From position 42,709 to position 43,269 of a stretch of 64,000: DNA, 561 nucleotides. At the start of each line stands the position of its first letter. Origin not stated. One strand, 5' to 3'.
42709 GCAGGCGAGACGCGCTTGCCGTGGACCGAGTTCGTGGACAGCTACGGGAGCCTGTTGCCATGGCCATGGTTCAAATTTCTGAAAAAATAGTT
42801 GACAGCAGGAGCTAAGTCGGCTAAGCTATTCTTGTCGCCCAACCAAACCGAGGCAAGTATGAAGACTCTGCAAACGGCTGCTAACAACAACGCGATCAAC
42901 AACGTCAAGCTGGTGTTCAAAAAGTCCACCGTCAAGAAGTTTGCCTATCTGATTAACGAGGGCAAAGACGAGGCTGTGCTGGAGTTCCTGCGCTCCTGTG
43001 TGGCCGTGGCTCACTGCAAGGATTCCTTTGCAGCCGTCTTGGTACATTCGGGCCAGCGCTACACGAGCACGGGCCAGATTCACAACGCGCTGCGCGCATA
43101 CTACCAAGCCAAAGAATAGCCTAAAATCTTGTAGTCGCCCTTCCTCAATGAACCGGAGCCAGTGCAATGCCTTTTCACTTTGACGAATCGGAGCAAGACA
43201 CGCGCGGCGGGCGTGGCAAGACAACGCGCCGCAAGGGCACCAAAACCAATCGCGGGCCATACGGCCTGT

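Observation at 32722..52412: Box position predicts a dual activator/repressor early-late switch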

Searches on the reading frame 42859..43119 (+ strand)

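Call 61: search_protein_families(library=pfam, proteins=[window:42859-43119:+], max_evalue=0.1)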
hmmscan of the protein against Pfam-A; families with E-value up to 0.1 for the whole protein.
window:42859-43119:+ (86 aa): 1 family
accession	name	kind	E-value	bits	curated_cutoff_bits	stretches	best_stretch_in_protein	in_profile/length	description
PF14475.11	Mso1_Sec1_bdg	-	0.0073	16.3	29.1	1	73-86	20-33/40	Sec1-binding region of Mso1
